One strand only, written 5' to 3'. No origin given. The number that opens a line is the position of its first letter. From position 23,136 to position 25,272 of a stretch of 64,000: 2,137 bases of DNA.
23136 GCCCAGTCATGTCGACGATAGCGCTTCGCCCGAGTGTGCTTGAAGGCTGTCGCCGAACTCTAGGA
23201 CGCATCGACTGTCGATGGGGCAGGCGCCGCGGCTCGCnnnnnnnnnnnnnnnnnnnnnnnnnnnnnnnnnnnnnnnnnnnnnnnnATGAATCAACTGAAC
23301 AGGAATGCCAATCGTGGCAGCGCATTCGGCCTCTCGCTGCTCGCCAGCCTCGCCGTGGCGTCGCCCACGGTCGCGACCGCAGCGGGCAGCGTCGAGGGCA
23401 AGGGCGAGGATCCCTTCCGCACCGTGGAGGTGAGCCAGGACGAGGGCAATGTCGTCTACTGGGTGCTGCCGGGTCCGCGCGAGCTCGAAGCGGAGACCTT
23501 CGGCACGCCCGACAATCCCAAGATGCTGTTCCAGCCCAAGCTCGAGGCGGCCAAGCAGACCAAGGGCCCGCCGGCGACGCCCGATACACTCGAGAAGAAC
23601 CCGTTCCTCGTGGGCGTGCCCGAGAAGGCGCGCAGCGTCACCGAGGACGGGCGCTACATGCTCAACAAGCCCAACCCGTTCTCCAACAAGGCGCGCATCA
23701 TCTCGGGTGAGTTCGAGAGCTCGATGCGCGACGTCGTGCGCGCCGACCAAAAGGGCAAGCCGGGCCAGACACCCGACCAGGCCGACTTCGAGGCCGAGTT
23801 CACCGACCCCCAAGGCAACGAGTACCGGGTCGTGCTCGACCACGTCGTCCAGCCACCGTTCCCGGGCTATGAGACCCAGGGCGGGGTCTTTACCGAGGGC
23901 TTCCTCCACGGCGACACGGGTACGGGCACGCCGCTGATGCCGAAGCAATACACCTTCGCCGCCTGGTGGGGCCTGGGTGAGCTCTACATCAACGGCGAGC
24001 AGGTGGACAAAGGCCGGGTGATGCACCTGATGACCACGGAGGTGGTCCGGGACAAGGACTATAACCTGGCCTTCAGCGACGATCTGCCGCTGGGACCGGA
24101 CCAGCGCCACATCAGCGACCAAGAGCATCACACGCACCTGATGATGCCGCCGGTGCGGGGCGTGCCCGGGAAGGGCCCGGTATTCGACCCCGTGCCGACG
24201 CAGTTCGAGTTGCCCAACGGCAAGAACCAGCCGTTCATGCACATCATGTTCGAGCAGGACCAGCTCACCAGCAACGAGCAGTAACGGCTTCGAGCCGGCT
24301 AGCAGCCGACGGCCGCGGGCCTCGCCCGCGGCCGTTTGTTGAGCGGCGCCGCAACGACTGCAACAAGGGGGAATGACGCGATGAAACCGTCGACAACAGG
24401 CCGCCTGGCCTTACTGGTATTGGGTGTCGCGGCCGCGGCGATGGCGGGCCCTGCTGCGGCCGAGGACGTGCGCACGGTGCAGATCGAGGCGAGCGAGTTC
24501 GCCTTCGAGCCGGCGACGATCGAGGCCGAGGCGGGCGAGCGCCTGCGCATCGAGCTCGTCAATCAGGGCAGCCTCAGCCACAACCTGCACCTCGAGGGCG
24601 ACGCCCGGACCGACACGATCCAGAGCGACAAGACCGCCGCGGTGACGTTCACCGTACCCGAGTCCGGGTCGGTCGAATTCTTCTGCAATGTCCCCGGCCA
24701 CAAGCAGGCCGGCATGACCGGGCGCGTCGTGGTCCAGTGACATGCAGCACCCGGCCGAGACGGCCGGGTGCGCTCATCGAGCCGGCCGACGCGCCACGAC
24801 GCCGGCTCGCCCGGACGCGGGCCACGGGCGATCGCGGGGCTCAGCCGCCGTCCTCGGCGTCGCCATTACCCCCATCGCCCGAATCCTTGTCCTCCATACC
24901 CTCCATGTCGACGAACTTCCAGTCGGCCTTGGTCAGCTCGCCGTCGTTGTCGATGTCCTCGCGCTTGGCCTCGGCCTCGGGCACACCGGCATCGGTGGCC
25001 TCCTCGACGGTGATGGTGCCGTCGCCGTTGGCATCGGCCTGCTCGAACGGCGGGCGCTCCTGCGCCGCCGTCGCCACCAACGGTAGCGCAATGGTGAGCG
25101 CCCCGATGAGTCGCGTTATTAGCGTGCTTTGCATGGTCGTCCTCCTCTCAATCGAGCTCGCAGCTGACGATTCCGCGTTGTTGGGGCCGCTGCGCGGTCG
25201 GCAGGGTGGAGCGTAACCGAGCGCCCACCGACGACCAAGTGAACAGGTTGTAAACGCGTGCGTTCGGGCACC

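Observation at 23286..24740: Unknown exported His/Met-rich protein co-located with a type-1 copper cupredoxin: candidate new periplasmic copper enzyme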

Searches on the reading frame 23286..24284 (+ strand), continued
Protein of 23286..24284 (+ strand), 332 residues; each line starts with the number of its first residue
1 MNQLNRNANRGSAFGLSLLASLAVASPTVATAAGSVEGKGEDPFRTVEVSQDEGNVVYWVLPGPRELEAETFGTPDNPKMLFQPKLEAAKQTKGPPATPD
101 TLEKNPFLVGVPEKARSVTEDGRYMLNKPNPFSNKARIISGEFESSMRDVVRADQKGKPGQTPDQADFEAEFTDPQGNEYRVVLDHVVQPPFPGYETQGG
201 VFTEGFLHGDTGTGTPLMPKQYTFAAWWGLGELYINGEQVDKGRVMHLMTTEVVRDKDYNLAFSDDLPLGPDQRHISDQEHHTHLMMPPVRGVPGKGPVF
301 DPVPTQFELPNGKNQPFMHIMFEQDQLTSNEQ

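Call 71: fold_search(model_id=the predicted structure, library=pdb)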
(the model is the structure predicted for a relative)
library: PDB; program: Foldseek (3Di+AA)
matches with E <= 10: 166; with E <= 0.001: 0
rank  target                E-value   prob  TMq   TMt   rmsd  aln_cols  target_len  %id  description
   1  6b9o_B                1.9e-01  0.02  0.11  0.05  22.9       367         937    9  Structure of GH 38 Jack Bean alpha-mannosidase (released 2018-09-26)
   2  9jdc_A                4.0e-01  0.08  0.19  0.14  18.2       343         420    8  Structure of chanoclavine synthase from Claviceps fusiformis in complex with prechanoclavine (released 2025-01-01)
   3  9mqf                  6.4e-01  0.03  0.12  0.12  17.0       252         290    7  Chloroplast acyl-ACP thioesterase from Chlamydomonas reinhardtii (released 2025-08-13)
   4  3e4w_A                7.5e-01  0.05  0.17  0.17  16.3       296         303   11  Crystal structure of a 33kDa catalase-related protein from Mycobacterium avium subsp. paratuberculosis. P2(1)2(1)2(1)  (released 2009-08-18)
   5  3b7k_B                9.2e-01  0.02  0.12  0.13  19.8       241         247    8  Human Acyl-coenzyme A thioesterase 12 (released 2007-11-13)
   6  6qam_MODEL_1_A        1.0e+00  0.02  0.12  0.15  19.6       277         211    9  Solution NMR structure of outer membrane protein AlkL (released 2020-01-15)
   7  4ge1_B                1.3e+00  0.09  0.20  0.27  12.1       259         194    7  Structure of the tryptamine complex of the amine binding protein of Rhodnius prolixus (released 2013-01-02)
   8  4hfo_A                1.6e+00  0.04  0.12  0.16  15.8       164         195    6  Biogenic amine-binding protein selenomethionine derivative (released 2013-01-02)
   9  6kcw                  1.6e+00  0.02  0.12  0.13  16.4       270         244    9  Structure of alginate lyase Aly36B (released 2020-06-24)
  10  9kf6                  1.7e+00  0.01  0.08  0.06  23.9       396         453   12  Crystal structure of the reaction intermediate of Streptomyces sp. sulfotransferase Cpz4 involved in caprazamycins synth (released 2025-11-05)
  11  2q7a_A                1.8e+00  0.03  0.12  0.18  13.9       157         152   12  Crystal structure of the cell surface heme transfer protein Shp (released 2007-09-18)
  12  3bk5                  1.9e+00  0.02  0.15  0.17  15.9       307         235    6  Crystal structure of putative outer membrane lipoprotein-sorting protein domain from Vibrio parahaemolyticus (released 2008-02-05)
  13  6gez_B                2.0e+00  0.01  0.11  0.07  17.3       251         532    7  THE STRUCTURE OF TWITCH-2B N532F (released 2019-08-21)
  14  4ge1_A                2.1e+00  0.07  0.20  0.26  12.0       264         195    6  Structure of the tryptamine complex of the amine binding protein of Rhodnius prolixus (released 2013-01-02)
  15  9p7q_A                2.4e+00  0.01  0.07  0.08  19.6       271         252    8  273K human S-adenosylmethionine decarboxylase (released 2025-09-17)
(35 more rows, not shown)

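Call 76: search_dna_similar(query=window:23286-24284:+, collection=plasmids, mode=protein, max_rows=30)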
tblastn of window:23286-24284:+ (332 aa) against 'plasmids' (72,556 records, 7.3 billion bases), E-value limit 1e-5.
Records with a match: 6; places in all: 6; records where one place covers at least 80% of the query: 6.
Best place of each record, by identity: <60% 6.
By first word of the organism name: Haloferax 2; Natrinema 2; Halogeometricum 1; Halomontanus 1.
By predicted mobility (MOB-suite, as given by PLSDB): non-mobilizable 6.
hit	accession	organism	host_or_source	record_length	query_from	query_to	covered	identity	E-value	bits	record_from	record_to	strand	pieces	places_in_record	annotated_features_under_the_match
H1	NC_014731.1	Halogeometricum borinquense DSM 11551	-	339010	47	330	86%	49.8%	1e-76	263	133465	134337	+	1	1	hypothetical protein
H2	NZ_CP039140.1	Haloferax mediterranei ATCC 33500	Cell culture,Spain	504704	47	330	86%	48.8%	2e-75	259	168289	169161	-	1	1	hypothetical protein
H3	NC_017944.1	Haloferax mediterranei ATCC 33500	-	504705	47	330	86%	48.8%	2e-75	259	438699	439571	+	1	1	hypothetical protein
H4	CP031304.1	Natrinema thermotolerans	Cell culture,Korean salt-fermented food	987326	39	327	87%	47.3%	7e-75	257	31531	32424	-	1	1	hypothetical protein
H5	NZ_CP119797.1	Halomontanus rarus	cell culture,sediment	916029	47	328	85%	46.8%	1e-69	242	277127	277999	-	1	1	hypothetical protein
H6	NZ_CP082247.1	Natrinema sp. SYSU A 869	cell culture,salt lake sediment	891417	47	328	85%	45.4%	5e-69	240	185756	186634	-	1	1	hypothetical protein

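Call 77: get_annotated_region(hit=H3, flank=9000)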
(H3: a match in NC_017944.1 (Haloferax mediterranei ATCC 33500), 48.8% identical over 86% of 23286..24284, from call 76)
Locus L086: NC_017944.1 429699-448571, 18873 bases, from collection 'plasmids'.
description: Haloferax mediterranei ATCC 33500 plasmid pHM500, complete sequence
organism: Haloferax mediterranei ATCC 33500 (NCBI taxid 523841)
taxonomy: Archaea; Euryarchaeota; Halobacteria; Halobacteriales; Haloferacaceae; Haloferax; Haloferax mediterranei; Haloferax mediterranei ATCC 33500
host: -; source: -; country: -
typing (MOB-suite, as given by PLSDB): non-mobilizable
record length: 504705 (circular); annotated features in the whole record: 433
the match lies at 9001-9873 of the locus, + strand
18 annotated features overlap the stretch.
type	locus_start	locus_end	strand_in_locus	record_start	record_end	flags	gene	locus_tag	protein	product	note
CDS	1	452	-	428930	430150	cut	-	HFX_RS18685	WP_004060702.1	beta-ketoacyl-[acyl-carrier-protein] synthase family protein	GO:0006633 - fatty acid biosynthetic process [Evidence IEA]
CDS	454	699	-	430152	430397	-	-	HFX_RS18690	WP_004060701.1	acyl carrier protein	GO:0009245 - lipid A biosynthetic process [Evidence IEA]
CDS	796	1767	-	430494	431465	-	-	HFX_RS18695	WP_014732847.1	NADPH:quinone oxidoreductase family protein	-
CDS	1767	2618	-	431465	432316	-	-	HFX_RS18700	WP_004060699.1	hypothetical protein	-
CDS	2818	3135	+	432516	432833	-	-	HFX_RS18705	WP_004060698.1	thiamine-binding protein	-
CDS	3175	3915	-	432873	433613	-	-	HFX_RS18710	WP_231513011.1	GAF domain-containing protein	-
CDS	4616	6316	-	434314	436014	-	phaC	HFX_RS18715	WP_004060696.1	class III poly(R)-hydroxyalkanoic acid synthase subunit PhaC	-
CDS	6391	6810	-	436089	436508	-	-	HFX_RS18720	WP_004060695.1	universal stress protein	-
CDS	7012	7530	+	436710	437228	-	-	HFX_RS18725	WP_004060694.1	pantetheine-phosphate adenylyltransferase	-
CDS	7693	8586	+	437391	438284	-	-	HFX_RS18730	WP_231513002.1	CBS domain-containing protein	-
CDS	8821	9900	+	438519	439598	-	-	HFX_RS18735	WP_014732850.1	hypothetical protein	-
CDS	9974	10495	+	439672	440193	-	-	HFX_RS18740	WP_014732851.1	cupredoxin domain-containing protein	-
CDS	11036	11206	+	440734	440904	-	-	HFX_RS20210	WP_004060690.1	hypothetical protein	-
CDS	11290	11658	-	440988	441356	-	-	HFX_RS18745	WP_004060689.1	helix-turn-helix domain-containing protein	-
CDS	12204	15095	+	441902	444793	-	-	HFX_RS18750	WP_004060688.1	PAS domain S-box protein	-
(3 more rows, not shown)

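Call 78: get_annotated_region(hit=H1, flank=9000)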
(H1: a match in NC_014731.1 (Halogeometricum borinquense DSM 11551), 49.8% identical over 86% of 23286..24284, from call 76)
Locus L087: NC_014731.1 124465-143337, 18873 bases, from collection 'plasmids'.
description: Halogeometricum borinquense DSM 11551 plasmid pHBOR02, complete sequence
organism: Halogeometricum borinquense DSM 11551 (NCBI taxid 469382)
taxonomy: Archaea; Euryarchaeota; Halobacteria; Halobacteriales; Haloferacaceae; Halogeometricum; Halogeometricum borinquense; Halogeometricum borinquense DSM 11551
host: -; source: -; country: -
typing (MOB-suite, as given by PLSDB): non-mobilizable
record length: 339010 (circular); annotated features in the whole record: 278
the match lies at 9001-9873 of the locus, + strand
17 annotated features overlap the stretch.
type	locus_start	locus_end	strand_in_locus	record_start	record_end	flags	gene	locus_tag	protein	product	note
CDS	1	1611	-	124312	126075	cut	-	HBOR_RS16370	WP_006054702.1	S8 family peptidase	-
CDS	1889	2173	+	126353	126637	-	-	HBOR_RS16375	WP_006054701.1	helix-turn-helix transcriptional regulator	-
CDS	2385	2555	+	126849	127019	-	-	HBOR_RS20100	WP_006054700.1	hypothetical protein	-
CDS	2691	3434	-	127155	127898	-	-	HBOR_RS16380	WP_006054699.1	hypothetical protein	-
CDS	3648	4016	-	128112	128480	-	-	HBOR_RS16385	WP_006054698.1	helix-turn-helix domain-containing protein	-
CDS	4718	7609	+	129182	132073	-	-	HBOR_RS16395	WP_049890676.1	bacterio-opsin activator domain-containing protein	-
CDS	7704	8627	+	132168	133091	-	-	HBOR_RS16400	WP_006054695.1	CBS domain-containing protein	-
CDS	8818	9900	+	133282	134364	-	-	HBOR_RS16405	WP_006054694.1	hypothetical protein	-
CDS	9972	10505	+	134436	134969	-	-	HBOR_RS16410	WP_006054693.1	cupredoxin domain-containing protein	-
CDS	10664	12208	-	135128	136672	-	-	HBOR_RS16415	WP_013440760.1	hypothetical protein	-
CDS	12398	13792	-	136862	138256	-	-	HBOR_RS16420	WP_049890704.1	hypothetical protein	-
CDS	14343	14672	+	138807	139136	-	-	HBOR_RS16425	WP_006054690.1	hypothetical protein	-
CDS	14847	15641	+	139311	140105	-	-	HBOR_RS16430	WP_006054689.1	ArsR family transcriptional regulator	-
CDS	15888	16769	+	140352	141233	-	-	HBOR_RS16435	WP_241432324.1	hypothetical protein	-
CDS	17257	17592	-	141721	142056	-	-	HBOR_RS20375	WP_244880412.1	hypothetical protein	-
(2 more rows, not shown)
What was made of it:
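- The same pairing is annotated in Haloferax mediterranei and Halogeometricum megaplasmids (calls 77, 78).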

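Call 80: get_annotated_region(hit=H2, flank=2500)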
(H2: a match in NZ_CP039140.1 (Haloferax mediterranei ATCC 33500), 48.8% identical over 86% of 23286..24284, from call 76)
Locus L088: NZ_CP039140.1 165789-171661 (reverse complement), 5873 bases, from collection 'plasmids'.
description: Haloferax mediterranei ATCC 33500 plasmid pHME505, complete sequence
organism: Haloferax mediterranei ATCC 33500 (NCBI taxid 523841)
taxonomy: Archaea; Euryarchaeota; Halobacteria; Halobacteriales; Haloferacaceae; Haloferax; Haloferax mediterranei; Haloferax mediterranei ATCC 33500
host: -; source: Cell culture,Spain; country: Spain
typing (MOB-suite, as given by PLSDB): non-mobilizable
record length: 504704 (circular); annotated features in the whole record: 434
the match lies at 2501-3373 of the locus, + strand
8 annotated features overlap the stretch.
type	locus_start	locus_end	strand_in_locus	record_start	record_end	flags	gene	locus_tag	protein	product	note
CDS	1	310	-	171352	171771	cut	-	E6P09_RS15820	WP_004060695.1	universal stress protein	-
CDS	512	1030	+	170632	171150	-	-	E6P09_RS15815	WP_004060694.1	pantetheine-phosphate adenylyltransferase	-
CDS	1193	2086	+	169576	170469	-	-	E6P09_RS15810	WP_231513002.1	CBS domain-containing protein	-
CDS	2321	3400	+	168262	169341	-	-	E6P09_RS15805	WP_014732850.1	hypothetical protein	-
CDS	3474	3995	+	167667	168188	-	-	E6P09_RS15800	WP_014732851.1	cupredoxin domain-containing protein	-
CDS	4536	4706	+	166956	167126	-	-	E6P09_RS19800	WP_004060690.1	hypothetical protein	-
CDS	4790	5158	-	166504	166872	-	-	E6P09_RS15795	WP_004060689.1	helix-turn-helix domain-containing protein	-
CDS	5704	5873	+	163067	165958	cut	-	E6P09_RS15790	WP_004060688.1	PAS domain S-box protein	-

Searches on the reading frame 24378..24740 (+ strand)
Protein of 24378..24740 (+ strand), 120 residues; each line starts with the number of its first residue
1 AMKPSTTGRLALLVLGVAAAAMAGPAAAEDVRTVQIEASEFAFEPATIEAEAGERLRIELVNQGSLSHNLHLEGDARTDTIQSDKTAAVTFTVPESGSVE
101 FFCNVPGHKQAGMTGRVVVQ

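Call 3: search_protein_families(library=pfam, proteins=[window:24378-24740:+], max_evalue=0.1)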
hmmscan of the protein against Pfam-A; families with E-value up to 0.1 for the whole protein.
window:24378-24740:+ (120 aa): 7 families
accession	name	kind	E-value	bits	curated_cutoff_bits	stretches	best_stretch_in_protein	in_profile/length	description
PF13473.12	Cupredoxin_1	-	3.8e-14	53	27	1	13-118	2-103/104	Cupredoxin-like domain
PF00127.26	Copper-bind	-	9.1e-11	42.5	21.2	1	34-120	5-99/99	Copper binding proteins, plastocyanin/azurin family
PF07731.20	Cu-oxidase_2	-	7.6e-06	26.2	20.4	1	37-74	24-61/137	Multicopper oxidase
PF23509.1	MSMEG_3727_PQQ-assoc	-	0.00022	21.1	27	1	31-119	44-134/152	MSMEG_3727, PQQ-associated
PF07732.21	Cu-oxidase_3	-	0.00024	21.6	21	1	46-119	27-114/119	Multicopper oxidase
PF06525.17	SoxE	-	0.0062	16.5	21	0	79-119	98-138/149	Sulfocyanin (SoxE) domain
PF14155.11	DUF4307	-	0.05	13.9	27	0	9-44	6-41/111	Domain of unknown function (DUF4307)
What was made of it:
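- On Type-1 copper cupredoxin (Pfam PF13473 Cupredoxin_1 / PF00127 Copper-bind): tested on the downstream gene 24381-24740: 53.0 bits (cutoff 27) and 42.5 bits (cutoff 21.2), call 3.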

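Call 4: search_protein_families(library=ncbifam, proteins=[window:24378-24740:+], max_evalue=0.1)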
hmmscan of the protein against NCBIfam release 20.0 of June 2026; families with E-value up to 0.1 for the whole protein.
window:24378-24740:+ (120 aa): 9 families
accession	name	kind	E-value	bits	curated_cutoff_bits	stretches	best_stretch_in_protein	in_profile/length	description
NF051440.1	CuResCopIPSEAE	equivalog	1.4e-20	73.8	280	2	81-120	140-179/180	copper-resistant cuproprotein CopI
TIGR03102.1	halo_cynanin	subfamily_domain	2.3e-08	34.1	93.8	1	34-120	30-115/115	halocyanin domain-containing protein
TIGR02656.1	cyanin_plasto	equivalog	3.2e-08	33.9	87.85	1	40-120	11-99/99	plastocyanin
TIGR03095.1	rusti_cyanin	equivalog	3.3e-05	24.1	146.7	1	89-120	117-148/148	rusticyanin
NF047895.1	CuResCopI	equivalog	6.8e-05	22.7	200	1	74-117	131-174/176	copper-resistant cuproprotein CopI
TIGR01480.1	copper_res_A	subfamily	0.00049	18.7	478.95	1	36-119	496-592/593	copper resistance system multicopper oxidase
TIGR03094.1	sulfo_cyanin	equivalog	0.0011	18.4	168.4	0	78-119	143-184/195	sulfocyanin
TIGR03096.1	nitroso_cyanin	equivalog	0.0074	16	142.85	1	28-105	43-120/135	nitrosocyanin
NF052460.1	L-NosZ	equivalog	0.05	12.1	700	1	27-64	374-411/480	clade III lactonase-type nitrous-oxide reductase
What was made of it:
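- On CopI copper-resistance cuproprotein: downstream gene: NF047895 gives 22.7 against 200 (call 4).
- The partner's best NCBIfam resemblance is to CopI (call 4). The cupredoxin's best NCBIfam resemblance is CopI (call 4).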

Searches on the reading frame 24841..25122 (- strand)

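Call 3: search_protein_families(library=pfam, proteins=[window:24841-25122:-], max_evalue=0.1)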
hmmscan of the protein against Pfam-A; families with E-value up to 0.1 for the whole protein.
window:24841-25122:- (93 aa): 5 families
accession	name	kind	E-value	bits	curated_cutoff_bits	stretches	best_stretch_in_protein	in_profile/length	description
PF13202.12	EF-hand_5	-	3e-08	33.2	25.9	1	26-41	5-20/25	EF hand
PF00036.39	EF-hand_1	-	2.2e-06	27.2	25.4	1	26-41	6-21/29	EF hand domain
PF13405.12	EF-hand_6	-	4.2e-05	23.4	25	1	26-41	6-21/30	EF-hand domain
PF13499.12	EF-hand_7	-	0.00091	20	30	0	26-41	8-23/67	EF-hand domain pair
PF00404.24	Dockerin_1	-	0.0088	16.7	22.9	0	27-38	34-45/57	Dockerin type I domain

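Call 4: search_protein_families(library=ncbifam, proteins=[window:24841-25122:-], max_evalue=0.1)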
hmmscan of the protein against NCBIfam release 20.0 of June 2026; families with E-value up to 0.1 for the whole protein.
window:24841-25122:- (93 aa): 1 family
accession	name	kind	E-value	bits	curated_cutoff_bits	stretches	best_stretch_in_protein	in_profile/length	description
NF053806.1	lanmdlnLanM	equivalog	0.0026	17.8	135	1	10-69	40-96/132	lanmodulin LanM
